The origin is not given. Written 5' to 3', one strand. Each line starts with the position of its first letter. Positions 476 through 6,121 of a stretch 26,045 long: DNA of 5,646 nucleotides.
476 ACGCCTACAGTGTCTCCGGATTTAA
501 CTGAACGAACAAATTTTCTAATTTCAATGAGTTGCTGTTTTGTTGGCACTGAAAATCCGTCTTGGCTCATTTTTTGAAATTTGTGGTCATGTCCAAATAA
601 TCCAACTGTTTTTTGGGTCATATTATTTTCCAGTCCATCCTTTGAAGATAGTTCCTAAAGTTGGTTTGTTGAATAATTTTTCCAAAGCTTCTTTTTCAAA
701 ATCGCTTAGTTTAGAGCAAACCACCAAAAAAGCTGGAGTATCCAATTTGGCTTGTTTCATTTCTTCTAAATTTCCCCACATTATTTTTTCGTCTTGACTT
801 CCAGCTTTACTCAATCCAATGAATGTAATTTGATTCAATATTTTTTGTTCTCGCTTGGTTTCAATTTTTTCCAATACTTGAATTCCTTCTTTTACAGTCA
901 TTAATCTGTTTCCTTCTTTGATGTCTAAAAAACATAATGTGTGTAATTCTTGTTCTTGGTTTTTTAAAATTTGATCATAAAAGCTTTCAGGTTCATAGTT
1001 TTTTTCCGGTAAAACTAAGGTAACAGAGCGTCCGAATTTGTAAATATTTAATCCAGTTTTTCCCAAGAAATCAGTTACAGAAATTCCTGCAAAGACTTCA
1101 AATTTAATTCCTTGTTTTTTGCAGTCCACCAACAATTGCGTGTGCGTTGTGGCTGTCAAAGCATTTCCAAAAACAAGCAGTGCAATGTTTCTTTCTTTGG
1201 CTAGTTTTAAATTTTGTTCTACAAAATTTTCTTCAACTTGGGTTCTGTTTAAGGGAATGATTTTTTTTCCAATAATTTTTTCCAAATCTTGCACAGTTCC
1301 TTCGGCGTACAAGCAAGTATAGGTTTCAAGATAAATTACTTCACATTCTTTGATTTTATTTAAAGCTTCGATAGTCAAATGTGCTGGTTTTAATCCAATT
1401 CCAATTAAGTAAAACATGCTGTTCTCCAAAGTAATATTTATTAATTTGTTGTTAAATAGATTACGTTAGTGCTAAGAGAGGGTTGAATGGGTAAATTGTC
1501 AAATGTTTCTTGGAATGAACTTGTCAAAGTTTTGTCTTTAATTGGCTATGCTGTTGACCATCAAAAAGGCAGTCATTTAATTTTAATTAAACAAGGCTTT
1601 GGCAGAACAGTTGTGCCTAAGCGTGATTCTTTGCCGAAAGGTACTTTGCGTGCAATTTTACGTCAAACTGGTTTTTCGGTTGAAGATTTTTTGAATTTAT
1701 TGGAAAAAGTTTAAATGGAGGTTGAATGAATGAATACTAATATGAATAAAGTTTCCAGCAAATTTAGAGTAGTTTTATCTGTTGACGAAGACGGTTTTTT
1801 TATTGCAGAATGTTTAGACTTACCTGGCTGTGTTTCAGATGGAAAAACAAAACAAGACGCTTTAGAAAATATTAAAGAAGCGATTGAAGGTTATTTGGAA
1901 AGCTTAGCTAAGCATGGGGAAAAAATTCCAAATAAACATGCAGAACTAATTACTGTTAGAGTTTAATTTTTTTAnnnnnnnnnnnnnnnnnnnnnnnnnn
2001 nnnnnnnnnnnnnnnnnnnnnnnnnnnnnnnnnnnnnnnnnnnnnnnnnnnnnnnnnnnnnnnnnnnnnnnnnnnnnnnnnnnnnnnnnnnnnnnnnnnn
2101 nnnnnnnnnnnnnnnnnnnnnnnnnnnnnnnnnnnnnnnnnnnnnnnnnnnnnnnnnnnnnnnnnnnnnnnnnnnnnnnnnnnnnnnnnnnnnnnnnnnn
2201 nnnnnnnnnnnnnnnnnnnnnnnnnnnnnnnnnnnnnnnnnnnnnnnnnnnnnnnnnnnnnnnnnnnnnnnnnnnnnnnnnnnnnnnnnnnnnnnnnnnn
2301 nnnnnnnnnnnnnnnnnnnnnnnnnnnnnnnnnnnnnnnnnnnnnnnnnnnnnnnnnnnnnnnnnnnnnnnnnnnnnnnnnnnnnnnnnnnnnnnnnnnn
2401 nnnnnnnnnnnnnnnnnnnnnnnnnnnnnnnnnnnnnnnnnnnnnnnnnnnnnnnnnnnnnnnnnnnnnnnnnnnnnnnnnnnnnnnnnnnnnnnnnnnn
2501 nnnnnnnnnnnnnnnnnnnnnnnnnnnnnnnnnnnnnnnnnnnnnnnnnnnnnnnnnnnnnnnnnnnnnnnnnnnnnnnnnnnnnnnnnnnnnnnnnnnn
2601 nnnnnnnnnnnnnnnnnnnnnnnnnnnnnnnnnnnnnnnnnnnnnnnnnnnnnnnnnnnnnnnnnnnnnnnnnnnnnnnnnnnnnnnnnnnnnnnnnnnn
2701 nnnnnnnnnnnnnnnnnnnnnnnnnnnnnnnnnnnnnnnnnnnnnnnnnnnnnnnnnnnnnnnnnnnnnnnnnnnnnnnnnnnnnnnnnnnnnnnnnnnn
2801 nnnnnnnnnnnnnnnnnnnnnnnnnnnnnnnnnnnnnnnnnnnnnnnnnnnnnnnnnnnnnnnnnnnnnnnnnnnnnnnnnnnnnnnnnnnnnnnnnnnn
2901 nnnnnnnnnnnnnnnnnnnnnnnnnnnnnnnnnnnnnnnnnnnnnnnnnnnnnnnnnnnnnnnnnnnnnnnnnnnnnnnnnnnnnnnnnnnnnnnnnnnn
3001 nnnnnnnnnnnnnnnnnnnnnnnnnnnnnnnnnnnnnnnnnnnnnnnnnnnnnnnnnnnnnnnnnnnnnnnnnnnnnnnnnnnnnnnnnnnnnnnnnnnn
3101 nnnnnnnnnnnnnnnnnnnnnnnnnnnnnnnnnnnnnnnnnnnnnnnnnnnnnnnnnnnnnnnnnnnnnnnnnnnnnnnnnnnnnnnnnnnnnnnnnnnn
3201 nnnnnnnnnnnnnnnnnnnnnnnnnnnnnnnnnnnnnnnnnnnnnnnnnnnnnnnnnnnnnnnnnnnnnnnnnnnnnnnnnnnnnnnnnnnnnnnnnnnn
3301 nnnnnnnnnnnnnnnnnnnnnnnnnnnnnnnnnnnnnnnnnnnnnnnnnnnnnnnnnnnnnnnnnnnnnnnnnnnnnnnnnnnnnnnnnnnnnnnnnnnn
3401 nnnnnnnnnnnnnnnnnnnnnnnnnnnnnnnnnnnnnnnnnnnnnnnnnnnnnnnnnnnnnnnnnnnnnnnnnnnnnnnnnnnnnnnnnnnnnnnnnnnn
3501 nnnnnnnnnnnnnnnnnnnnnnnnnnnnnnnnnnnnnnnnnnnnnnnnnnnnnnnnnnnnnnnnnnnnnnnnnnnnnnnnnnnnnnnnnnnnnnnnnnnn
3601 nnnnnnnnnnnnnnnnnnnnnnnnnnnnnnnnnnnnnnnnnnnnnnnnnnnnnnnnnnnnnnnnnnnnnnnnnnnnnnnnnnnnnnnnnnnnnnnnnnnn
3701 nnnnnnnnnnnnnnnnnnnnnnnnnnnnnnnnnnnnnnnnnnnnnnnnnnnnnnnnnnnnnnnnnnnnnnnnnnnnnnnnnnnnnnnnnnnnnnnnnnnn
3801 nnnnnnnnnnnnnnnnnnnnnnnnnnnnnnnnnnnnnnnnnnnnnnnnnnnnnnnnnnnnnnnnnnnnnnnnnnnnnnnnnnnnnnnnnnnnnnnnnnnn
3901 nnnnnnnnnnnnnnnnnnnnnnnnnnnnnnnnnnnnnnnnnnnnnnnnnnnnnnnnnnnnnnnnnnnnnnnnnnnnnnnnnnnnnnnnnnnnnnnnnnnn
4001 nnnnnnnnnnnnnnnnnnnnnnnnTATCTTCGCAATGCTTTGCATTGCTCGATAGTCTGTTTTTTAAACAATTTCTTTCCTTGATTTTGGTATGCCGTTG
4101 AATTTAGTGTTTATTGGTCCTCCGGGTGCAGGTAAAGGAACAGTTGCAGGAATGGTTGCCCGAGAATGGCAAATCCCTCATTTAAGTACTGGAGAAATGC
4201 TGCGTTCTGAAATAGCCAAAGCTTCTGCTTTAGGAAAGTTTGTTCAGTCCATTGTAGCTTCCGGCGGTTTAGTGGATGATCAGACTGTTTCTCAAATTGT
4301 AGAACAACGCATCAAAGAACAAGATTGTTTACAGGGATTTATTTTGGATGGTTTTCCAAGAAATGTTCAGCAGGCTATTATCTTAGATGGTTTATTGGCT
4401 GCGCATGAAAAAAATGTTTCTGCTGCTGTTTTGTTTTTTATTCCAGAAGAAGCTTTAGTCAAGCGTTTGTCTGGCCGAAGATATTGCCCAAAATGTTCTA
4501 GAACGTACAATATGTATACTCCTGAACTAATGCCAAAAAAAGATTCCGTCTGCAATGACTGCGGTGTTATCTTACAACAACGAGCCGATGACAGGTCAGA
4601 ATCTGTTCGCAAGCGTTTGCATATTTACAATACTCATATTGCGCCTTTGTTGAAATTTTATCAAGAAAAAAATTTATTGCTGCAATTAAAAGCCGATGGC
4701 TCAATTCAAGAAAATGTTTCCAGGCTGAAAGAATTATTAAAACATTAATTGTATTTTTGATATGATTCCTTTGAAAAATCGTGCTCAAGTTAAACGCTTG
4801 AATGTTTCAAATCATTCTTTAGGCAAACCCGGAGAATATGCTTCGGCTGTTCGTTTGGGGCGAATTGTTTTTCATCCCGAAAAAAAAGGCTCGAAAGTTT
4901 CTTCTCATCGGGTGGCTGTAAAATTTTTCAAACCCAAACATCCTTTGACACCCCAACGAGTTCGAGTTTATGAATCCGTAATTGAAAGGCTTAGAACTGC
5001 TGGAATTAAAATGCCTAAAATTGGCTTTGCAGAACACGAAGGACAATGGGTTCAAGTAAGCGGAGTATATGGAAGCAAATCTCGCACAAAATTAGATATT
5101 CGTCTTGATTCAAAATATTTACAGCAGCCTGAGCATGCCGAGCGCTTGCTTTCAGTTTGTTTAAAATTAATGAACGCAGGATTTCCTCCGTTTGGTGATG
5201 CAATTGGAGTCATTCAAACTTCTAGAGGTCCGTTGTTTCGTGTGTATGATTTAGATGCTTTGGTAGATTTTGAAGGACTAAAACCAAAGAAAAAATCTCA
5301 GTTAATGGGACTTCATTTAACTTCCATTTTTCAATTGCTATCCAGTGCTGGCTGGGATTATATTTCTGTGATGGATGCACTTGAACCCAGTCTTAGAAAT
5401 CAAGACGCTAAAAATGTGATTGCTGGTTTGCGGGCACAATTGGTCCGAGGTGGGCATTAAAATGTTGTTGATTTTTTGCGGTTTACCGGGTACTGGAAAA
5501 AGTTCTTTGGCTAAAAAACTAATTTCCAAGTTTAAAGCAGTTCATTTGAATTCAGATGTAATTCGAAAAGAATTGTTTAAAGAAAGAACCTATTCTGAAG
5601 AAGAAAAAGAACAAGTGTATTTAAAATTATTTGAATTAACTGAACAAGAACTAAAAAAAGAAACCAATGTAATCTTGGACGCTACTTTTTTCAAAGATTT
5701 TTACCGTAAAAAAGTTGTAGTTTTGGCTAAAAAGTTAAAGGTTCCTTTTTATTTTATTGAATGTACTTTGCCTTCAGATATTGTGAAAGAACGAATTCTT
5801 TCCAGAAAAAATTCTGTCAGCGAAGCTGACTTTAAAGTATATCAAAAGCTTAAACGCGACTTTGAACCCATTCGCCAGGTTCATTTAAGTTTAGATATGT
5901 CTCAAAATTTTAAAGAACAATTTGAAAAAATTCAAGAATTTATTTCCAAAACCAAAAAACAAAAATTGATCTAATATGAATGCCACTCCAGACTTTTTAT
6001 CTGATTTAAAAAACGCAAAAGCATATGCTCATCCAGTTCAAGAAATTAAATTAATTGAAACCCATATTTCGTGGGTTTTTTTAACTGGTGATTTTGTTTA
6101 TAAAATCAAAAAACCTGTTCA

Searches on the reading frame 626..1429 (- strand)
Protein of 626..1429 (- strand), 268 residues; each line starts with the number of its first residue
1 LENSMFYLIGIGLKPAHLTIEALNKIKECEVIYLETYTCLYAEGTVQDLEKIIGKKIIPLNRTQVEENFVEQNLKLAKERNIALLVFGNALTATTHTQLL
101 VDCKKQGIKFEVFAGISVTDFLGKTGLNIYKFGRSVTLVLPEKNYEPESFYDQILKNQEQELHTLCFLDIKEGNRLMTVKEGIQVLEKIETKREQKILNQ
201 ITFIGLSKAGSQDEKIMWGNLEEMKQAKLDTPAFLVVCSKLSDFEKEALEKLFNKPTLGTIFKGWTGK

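Call 105: search_protein_families(library=pfam, max_evalue=0.001, proteins=[window:626-1429:-])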
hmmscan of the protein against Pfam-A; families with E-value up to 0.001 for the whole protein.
window:626-1429:- (268 aa): 1 family
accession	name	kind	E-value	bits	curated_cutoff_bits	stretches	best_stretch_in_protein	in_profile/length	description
PF00590.25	TP_methylase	-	1.3e-17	64.9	27.8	1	5-224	1-211/212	Tetrapyrrole (Corrin/Porphyrin) Methylases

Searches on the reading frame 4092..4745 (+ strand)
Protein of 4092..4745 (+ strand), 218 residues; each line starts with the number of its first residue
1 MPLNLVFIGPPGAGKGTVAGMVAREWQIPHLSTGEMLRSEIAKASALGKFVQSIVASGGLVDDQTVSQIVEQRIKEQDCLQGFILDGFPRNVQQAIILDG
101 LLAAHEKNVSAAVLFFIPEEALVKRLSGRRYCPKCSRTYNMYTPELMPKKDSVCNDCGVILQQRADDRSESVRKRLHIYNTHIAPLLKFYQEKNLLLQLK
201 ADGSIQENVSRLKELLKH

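Call 105: search_protein_families(library=pfam, max_evalue=0.001, proteins=[window:4092-4745:+])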
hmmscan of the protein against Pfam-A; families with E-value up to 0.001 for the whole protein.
window:4092-4745:+ (218 aa): 5 families
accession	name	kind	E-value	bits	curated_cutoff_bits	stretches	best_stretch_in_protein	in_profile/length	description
PF00406.28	ADK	-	1.7e-45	155.2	26.8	1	8-194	2-150/151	Adenylate kinase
PF13207.12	AAA_17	-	5.1e-25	88.8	27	1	8-129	1-122/136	AAA domain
PF05191.20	ADK_lid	-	1.9e-09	37.6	26.6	1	129-166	1-36/36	Adenylate kinase, active site lid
PF13238.12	AAA_18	-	5.1e-06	27.4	29.4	1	7-134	3-116/128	AAA domain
PF02224.24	Cytidylate_kin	-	0.00018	21.7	26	1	9-39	5-35/211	Cytidylate kinase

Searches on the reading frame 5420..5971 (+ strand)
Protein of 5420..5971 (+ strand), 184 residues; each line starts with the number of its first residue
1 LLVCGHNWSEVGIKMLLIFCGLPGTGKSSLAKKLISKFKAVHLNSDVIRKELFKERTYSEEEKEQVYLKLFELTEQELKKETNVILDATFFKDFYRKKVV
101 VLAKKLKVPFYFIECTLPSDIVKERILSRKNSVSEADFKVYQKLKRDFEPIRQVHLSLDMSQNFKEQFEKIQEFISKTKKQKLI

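Call 105: search_protein_families(library=pfam, max_evalue=0.001, proteins=[window:5420-5971:+])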
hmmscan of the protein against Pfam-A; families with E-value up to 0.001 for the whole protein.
window:5420-5971:+ (184 aa): 9 families
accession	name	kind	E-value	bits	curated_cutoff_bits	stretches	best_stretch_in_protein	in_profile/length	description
PF13671.12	AAA_33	-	1.4e-26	94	27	1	16-150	1-142/143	AAA domain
PF08433.16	KTI12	-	9.4e-18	65.1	22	1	15-149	1-138/271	Chromatin associated protein KTI12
PF13207.12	AAA_17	-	3e-08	34.5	27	1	21-133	2-126/136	AAA domain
PF13238.12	AAA_18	-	1.4e-06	29.2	29.4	1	18-132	2-114/128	AAA domain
PF01583.26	APS_kinase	-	9.8e-06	26.1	21.1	1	16-89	4-81/152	Adenylylsulphate kinase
PF13401.12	AAA_22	-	1.6e-05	25.6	27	1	15-89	6-74/130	AAA domain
PF06414.18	Zeta_toxin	-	8.8e-05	22.5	22.3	1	15-98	17-112/199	Zeta toxin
PF00406.28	ADK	-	0.0001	22.9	26.8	1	20-141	2-135/151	Adenylate kinase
PF00004.35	AAA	-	0.0008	20.3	21.2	0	17-73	1-52/131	ATPase family associated with various cellular activities (AAA)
